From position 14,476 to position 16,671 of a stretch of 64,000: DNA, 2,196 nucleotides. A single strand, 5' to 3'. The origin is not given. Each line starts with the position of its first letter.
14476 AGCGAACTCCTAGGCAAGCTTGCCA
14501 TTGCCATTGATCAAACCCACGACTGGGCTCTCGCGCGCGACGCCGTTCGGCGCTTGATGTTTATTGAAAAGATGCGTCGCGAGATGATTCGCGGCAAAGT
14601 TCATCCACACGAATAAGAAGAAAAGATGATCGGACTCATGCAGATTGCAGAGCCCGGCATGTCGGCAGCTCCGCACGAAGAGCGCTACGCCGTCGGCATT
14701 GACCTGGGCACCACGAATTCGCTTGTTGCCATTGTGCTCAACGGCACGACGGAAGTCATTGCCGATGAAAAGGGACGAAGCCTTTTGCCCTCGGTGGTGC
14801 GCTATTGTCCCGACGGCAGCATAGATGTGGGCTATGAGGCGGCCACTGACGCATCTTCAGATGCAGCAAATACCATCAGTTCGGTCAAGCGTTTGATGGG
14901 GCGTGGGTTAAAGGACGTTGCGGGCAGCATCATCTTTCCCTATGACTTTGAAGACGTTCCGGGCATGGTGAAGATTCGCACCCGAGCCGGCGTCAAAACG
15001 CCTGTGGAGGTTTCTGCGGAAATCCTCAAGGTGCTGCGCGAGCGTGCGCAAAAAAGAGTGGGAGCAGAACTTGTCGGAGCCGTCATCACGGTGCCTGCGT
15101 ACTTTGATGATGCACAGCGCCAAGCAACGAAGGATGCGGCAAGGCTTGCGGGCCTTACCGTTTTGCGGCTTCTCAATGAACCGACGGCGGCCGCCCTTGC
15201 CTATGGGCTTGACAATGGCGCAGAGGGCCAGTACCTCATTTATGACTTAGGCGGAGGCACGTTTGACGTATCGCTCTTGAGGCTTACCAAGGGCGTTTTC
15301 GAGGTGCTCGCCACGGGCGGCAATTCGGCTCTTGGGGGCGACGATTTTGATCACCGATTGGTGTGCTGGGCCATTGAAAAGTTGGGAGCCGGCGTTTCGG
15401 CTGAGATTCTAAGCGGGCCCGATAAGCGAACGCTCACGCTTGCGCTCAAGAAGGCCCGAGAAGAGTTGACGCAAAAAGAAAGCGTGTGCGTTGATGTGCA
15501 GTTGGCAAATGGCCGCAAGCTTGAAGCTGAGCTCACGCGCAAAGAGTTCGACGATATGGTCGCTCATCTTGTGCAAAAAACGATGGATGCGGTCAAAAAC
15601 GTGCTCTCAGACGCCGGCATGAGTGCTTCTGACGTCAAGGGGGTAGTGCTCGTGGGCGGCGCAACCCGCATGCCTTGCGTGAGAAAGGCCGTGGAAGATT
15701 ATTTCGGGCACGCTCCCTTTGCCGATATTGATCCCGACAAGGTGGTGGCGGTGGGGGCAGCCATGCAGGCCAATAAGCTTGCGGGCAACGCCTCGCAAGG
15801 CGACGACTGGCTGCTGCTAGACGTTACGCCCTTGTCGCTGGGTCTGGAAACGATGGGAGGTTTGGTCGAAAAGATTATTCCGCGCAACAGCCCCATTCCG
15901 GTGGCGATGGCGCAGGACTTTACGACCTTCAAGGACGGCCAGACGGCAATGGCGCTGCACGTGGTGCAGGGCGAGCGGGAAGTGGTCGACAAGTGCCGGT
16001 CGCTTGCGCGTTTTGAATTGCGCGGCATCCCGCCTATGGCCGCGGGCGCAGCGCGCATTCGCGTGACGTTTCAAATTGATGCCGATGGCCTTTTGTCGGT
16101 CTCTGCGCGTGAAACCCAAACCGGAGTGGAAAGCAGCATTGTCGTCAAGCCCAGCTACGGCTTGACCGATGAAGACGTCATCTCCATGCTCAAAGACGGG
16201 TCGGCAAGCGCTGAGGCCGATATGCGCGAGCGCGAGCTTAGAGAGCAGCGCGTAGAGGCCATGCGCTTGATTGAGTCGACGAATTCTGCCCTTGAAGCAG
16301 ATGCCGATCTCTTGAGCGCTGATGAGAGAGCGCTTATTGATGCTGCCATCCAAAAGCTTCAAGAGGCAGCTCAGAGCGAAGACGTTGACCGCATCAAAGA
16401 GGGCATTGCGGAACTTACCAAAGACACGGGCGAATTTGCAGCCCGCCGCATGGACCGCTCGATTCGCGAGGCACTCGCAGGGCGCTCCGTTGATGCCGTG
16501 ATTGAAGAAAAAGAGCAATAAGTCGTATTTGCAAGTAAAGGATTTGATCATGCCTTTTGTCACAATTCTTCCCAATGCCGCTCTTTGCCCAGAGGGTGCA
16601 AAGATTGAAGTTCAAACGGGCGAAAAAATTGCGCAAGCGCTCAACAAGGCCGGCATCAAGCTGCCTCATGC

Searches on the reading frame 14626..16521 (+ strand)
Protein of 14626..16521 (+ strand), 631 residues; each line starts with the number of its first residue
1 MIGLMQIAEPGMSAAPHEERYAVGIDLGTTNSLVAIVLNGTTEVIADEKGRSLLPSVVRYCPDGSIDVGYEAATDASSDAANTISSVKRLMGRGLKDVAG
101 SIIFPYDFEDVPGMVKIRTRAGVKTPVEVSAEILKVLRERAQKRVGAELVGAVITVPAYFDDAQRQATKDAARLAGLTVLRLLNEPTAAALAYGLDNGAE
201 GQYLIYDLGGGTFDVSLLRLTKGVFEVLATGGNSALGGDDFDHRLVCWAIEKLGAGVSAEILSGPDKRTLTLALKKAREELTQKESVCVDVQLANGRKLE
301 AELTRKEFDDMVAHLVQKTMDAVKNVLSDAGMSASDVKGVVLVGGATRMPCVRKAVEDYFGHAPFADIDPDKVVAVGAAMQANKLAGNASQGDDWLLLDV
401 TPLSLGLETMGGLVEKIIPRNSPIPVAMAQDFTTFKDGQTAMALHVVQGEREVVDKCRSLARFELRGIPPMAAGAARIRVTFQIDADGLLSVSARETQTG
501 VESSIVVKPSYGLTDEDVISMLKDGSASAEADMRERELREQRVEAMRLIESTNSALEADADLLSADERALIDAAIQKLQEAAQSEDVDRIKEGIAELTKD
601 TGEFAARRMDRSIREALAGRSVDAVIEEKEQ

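Call 66: list_cluster_members(proteins=[window:14626-16521:+, window:11985-13196:+, window:57396-61973:+])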
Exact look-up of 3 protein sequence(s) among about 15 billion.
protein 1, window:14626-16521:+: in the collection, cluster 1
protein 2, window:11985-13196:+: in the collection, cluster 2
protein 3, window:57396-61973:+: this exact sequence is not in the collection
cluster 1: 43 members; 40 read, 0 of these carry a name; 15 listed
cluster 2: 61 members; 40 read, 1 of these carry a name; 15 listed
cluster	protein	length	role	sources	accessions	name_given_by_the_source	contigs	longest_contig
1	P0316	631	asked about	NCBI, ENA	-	-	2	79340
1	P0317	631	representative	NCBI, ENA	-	-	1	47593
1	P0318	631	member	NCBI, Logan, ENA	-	-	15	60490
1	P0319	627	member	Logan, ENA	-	-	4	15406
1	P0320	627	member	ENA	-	-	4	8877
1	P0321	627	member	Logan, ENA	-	-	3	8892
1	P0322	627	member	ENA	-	-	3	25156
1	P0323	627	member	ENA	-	-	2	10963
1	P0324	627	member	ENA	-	-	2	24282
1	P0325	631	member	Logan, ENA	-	-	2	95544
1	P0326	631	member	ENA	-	-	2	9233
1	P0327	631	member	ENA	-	-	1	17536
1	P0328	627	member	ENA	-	-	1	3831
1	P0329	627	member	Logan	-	-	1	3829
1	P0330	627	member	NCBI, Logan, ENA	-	-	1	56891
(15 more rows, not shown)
